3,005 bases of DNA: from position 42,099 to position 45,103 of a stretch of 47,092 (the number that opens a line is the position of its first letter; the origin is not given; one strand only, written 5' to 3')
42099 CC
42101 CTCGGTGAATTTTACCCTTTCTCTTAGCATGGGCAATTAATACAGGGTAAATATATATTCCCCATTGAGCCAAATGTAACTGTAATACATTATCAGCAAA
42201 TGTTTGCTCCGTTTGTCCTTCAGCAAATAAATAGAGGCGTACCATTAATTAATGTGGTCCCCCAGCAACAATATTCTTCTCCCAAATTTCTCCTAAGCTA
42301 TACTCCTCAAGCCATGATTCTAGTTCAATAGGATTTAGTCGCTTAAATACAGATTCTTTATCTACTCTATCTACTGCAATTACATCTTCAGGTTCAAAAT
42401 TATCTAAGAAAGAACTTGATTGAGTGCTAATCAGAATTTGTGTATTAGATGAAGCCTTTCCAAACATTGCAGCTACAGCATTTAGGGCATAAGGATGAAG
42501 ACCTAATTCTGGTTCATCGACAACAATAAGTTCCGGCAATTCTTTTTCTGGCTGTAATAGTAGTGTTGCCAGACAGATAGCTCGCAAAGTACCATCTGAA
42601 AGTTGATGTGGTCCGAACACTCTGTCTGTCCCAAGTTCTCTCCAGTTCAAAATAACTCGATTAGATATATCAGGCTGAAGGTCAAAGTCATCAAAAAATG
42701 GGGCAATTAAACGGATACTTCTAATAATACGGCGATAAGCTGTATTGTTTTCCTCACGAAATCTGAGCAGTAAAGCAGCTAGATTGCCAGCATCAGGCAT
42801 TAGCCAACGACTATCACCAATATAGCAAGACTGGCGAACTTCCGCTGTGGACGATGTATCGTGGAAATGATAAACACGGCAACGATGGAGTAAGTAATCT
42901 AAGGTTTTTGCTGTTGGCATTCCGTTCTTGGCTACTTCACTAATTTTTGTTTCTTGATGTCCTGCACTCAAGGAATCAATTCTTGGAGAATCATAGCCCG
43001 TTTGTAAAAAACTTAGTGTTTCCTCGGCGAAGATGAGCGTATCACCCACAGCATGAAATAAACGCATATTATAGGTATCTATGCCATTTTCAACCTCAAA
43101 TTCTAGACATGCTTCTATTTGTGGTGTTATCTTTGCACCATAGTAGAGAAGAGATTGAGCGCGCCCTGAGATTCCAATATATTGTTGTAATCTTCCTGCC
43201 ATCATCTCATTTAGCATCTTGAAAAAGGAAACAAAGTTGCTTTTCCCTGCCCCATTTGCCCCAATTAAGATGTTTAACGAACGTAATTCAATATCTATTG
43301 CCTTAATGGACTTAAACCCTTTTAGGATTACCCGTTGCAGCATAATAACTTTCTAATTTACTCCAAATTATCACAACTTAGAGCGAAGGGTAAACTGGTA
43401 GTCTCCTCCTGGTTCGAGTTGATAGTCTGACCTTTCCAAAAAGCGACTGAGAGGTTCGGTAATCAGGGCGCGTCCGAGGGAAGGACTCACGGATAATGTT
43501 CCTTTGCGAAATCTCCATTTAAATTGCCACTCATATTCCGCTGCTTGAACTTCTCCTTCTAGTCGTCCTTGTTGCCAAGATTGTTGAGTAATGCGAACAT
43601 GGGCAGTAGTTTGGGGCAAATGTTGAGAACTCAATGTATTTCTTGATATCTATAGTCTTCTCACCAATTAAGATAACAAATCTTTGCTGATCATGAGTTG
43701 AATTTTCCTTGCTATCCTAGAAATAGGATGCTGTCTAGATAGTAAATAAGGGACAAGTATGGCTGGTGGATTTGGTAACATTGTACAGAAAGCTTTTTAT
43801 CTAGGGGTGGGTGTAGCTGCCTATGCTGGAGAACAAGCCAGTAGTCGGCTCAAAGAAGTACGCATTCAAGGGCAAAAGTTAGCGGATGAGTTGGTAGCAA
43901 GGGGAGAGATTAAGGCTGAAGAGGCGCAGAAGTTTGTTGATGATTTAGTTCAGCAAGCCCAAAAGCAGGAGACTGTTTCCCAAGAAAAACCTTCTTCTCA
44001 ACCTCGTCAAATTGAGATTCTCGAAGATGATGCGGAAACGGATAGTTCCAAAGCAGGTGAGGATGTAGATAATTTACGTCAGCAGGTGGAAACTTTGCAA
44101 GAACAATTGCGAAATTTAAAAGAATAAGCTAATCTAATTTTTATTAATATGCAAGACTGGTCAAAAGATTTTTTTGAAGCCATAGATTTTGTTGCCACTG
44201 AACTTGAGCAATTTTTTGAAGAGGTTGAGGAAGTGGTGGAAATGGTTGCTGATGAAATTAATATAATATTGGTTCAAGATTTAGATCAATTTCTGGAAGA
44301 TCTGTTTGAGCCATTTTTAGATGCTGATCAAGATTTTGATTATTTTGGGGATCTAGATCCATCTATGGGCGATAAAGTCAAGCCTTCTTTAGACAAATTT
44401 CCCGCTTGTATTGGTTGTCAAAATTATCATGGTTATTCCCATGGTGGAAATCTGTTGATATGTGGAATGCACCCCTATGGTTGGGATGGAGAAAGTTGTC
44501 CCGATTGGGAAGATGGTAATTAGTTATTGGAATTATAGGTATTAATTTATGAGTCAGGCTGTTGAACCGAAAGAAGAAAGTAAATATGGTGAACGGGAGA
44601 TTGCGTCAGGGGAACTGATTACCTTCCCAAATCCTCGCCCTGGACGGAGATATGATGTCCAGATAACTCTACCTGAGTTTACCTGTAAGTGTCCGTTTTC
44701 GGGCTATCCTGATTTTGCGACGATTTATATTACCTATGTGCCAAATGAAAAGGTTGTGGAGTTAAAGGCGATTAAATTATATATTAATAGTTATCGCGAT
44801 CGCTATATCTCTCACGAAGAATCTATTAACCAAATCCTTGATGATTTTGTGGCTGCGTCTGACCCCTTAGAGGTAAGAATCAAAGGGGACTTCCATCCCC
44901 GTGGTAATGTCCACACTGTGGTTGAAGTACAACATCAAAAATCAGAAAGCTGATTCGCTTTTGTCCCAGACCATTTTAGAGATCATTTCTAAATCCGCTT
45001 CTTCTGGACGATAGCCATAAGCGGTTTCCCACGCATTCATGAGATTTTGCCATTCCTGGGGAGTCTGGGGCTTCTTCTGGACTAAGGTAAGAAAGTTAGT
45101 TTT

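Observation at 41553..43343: Split OLD/PARIS-like two-gene module: ABC-type ATPase plus DUF4276 (Toprim-like), probably an acquired and uncharacterised defence system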

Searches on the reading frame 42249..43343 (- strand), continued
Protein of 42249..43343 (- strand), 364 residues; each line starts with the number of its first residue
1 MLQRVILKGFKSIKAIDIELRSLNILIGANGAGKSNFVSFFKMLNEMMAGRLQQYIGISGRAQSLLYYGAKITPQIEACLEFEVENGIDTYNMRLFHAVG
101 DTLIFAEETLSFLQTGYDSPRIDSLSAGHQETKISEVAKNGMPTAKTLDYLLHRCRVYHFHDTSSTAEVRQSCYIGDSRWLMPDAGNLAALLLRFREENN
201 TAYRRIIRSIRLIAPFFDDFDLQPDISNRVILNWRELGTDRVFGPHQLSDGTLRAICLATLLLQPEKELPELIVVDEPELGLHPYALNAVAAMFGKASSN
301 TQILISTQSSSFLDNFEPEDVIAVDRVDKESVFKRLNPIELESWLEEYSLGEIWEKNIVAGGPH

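Call 73: search_protein_families(library=phrogs, proteins=[L167:43-1008:+, L167:1052-1459:+, L167:2181-3560:+, L167:3873-4298:+, L167:4353-4790:+, L167:5125-5895:+, L167:7845-9152:-, L167:9149-9724:-, L167:10221-11066:-, L167:11063-12127:-], max_evalue=0.00001)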
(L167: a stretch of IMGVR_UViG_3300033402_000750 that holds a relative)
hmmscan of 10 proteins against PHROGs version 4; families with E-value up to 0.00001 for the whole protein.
L167:43-1008:+ (321 aa): 0 families

L167:1052-1459:+ (135 aa): 0 families

L167:2181-3560:+ (459 aa): 1 family
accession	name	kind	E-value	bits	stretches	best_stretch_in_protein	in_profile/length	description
phrog_12615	-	unknown function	3.8e-10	40.4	1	106-303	93-243/290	-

L167:3873-4298:+ (141 aa): 0 families

L167:4353-4790:+ (145 aa): 0 families

L167:5125-5895:+ (256 aa): 0 families

L167:7845-9152:- (435 aa): 6 families
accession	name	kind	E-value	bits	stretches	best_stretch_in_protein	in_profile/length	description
phrog_67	-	other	3.7e-69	235.6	1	1-413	121-341/743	DNA methyltransferase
phrog_498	-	other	6.9e-14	52.3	1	375-411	380-416/633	DNA methyltransferase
phrog_3008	-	other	3.5e-11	43.8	1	376-418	172-214/244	DNA methyltransferase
phrog_6025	-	other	7.2e-11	43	1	3-86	11-91/192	DNA methyltransferase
phrog_12517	-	unknown function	3.5e-09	37.3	0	7-92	163-248/316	-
phrog_18146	-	other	1.3e-07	32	0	375-405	71-101/452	DNA methyltransferase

L167:9149-9724:- (191 aa): 2 families
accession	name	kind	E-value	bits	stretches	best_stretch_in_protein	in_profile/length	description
phrog_355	-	DNA, RNA and nucleotide metabolism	3.8e-22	79.9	1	73-181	72-176/249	nucleoside 2-deoxyribosyltransferase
phrog_5781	-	unknown function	1.7e-06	28.7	1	78-177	8-99/220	-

L167:10221-11066:- (281 aa): 0 families

L167:11063-12127:- (354 aa): 2 families
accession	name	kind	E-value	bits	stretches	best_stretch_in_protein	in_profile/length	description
phrog_17442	-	unknown function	4.2e-11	43.9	1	94-197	64-164/185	-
phrog_1033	-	DNA, RNA and nucleotide metabolism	5.4e-11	43.8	1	106-215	34-149/334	ParB-like partition protein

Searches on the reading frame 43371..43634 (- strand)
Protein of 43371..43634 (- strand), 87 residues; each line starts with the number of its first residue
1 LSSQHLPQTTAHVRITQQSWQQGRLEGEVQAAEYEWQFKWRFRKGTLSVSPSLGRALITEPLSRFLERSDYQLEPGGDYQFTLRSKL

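Call 3: search_protein_families(library=pfam, proteins=[window:43371-43634:-], max_evalue=0.1)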
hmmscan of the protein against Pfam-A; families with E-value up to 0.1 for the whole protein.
window:43371-43634:- (87 aa): 1 family
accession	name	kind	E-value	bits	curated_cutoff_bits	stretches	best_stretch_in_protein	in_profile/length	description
PF11344.13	DUF3146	-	7.6e-44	147.7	22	1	7-86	1-80/80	Protein of unknown function (DUF3146)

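Call 4: search_protein_families(library=padloc, proteins=[window:43371-43634:-], max_evalue=0.1)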
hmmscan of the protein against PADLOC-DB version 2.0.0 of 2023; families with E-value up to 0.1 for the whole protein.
window:43371-43634:- (87 aa): 0 families

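Call 5: search_protein_families(library=ncbifam, proteins=[window:43371-43634:-], max_evalue=0.1)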
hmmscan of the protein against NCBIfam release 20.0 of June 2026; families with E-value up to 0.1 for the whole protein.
window:43371-43634:- (87 aa): 0 families

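Call 20: find_encoding_contigs(protein=window:43371-43634:-, flank=8000, max_places=10)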
Protein window:43371-43634:- (87 aa): no gene with exactly this product is on record in the collection.

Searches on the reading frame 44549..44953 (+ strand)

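Call 48: search_protein_families(library=pfam, proteins=[window:44549-44953:+], max_evalue=0.001)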
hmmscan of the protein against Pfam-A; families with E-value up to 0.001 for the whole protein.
window:44549-44953:+ (134 aa): 2 families
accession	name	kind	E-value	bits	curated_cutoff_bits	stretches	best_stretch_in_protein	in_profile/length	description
PF14489.11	QueF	-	3.1e-35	120.7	27.3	1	54-133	1-80/81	QueF-like protein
PF14819.11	QueF_N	-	0.00043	21.1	25.6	1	54-104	51-102/111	Nitrile reductase, 7-cyano-7-deazaguanine-reductase N-term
